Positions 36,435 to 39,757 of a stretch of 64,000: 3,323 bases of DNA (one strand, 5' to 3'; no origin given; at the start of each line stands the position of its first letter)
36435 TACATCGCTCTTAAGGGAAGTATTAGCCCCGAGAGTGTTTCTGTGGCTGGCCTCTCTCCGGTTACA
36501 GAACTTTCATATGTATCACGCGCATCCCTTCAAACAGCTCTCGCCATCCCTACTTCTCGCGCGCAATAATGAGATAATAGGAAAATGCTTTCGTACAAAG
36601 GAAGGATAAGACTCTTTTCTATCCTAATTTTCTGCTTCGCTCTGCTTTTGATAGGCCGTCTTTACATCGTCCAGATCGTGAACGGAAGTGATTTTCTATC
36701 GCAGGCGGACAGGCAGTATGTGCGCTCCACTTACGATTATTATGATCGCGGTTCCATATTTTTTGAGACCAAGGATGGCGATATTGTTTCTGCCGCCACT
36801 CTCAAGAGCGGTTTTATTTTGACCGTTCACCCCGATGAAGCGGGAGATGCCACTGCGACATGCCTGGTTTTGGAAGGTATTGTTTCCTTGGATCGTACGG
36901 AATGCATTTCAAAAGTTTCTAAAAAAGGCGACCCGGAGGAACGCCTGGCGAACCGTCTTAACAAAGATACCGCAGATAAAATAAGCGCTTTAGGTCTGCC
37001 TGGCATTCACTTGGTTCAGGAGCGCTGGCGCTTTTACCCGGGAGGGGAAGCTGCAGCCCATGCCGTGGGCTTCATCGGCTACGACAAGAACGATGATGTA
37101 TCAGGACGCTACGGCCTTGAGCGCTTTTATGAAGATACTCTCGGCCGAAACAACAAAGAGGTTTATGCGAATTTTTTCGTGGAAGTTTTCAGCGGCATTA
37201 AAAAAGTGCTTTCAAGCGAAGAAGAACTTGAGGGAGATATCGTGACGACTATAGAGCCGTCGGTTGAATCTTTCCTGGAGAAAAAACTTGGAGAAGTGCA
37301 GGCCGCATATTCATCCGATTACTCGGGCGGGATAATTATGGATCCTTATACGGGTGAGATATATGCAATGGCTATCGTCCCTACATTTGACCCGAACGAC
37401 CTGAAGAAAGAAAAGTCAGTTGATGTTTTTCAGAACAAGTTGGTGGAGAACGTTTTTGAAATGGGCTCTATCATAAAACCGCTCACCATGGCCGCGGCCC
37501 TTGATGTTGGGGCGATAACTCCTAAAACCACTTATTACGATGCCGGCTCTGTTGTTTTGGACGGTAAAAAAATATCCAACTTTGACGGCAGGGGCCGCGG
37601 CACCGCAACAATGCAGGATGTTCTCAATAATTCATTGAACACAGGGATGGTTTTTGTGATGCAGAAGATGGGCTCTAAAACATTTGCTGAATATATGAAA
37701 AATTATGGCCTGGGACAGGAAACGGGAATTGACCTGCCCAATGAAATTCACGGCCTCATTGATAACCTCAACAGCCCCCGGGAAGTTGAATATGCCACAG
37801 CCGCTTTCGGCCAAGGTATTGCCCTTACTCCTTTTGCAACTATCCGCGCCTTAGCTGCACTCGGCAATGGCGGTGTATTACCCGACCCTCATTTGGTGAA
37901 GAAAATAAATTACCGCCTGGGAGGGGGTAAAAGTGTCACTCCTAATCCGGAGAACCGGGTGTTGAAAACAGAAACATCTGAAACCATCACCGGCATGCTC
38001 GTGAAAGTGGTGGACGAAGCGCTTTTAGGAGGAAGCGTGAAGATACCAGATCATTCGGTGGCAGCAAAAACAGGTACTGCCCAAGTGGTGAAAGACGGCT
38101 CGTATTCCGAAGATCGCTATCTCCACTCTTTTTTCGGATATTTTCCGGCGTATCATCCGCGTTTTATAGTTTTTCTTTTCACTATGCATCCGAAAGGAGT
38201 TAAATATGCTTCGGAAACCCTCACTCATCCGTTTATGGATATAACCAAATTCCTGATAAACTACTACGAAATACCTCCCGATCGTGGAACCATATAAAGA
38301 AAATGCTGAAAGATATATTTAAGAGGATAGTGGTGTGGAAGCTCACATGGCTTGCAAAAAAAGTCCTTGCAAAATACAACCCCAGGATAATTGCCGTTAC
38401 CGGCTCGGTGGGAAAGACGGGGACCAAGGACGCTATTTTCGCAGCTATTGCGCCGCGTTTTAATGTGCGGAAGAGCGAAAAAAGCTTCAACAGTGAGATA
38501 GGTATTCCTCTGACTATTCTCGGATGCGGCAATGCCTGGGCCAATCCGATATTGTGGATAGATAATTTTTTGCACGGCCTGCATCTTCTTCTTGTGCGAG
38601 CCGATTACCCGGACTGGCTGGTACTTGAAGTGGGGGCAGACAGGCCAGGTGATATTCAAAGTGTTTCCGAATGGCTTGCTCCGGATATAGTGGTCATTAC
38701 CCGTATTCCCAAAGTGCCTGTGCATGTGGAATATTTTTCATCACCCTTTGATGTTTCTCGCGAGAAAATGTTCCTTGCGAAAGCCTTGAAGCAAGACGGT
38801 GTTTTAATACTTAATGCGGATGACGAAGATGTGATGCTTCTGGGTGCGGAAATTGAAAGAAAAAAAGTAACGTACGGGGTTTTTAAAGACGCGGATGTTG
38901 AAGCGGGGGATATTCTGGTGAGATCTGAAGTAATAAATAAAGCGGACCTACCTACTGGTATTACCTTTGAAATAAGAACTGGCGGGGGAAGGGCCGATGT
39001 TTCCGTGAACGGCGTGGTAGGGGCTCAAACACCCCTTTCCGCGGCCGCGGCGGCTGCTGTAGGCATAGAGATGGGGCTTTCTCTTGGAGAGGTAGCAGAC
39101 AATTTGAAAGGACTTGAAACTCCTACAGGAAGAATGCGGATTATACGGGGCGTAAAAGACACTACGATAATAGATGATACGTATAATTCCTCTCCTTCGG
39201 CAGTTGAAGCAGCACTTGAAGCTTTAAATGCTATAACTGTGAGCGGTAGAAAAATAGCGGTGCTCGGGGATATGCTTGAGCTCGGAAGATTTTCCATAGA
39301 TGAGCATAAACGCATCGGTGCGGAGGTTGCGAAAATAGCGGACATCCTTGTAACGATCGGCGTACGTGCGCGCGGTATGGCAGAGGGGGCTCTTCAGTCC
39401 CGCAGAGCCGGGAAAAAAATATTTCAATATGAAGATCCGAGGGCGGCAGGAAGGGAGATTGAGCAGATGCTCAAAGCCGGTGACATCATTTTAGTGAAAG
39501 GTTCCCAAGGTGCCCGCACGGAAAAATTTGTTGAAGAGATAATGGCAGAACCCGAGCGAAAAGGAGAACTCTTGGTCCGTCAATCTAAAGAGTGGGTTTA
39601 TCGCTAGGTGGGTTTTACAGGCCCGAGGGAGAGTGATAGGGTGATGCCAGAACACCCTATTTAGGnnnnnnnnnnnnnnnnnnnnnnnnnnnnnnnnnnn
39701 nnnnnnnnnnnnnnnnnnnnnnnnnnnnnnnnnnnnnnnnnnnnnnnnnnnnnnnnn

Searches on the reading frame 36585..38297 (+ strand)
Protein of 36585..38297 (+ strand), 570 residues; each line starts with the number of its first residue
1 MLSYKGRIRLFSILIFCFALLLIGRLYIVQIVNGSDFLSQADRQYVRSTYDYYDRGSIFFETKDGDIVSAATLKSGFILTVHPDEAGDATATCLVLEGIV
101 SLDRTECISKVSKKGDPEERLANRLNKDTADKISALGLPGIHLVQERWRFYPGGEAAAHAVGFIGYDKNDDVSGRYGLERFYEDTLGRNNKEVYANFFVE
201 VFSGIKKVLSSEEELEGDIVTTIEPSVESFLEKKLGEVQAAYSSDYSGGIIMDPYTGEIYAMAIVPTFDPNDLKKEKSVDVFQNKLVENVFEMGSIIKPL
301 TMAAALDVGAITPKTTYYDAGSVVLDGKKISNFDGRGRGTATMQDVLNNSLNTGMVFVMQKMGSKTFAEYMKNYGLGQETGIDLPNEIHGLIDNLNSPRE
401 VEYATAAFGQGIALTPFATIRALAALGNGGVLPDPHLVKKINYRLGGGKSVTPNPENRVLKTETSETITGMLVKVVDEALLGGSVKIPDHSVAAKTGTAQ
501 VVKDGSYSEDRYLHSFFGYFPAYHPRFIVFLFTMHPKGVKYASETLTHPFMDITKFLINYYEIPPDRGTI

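Call 30: search_protein_families(library=pfam, proteins=[window:36585-38297:+], max_evalue=0.00001)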
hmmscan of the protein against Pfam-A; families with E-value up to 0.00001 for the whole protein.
window:36585-38297:+ (570 aa): 2 families
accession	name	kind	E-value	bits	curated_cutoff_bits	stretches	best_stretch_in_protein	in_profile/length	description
PF00905.27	Transpeptidase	-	5e-66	223.4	22.1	1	250-547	4-290/299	Penicillin binding protein transpeptidase domain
PF03717.20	PBP_dimer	-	2.5e-06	28.5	24.4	1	115-190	72-163/180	Penicillin-binding Protein dimerisation domain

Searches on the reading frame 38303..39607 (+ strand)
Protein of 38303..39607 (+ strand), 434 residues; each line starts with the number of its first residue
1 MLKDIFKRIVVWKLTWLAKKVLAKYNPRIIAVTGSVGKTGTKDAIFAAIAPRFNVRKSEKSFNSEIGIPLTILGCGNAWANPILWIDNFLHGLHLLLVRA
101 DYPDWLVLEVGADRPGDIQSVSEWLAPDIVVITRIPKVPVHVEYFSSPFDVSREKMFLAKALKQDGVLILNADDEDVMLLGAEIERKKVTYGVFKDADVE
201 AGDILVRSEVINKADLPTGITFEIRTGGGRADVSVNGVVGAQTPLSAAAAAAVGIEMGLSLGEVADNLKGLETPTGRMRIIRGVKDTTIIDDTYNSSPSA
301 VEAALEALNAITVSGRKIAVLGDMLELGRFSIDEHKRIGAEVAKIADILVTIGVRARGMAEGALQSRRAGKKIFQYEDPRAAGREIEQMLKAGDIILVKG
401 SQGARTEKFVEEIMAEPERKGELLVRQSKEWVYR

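Call 125: search_protein_families(library=pfam, proteins=[window:38303-39607:+], max_evalue=1e-8)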
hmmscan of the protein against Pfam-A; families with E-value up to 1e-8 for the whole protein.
window:38303-39607:+ (434 aa): 2 families
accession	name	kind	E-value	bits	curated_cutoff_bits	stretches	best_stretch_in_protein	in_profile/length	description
PF02875.26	Mur_ligase_C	-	6.6e-24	85.6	28.4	1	276-401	1-126/127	Mur ligase, glutamate ligase domain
PF08245.18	Mur_ligase_M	-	5.1e-17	62.9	24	1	100-209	52-164/200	Mur ligase middle domain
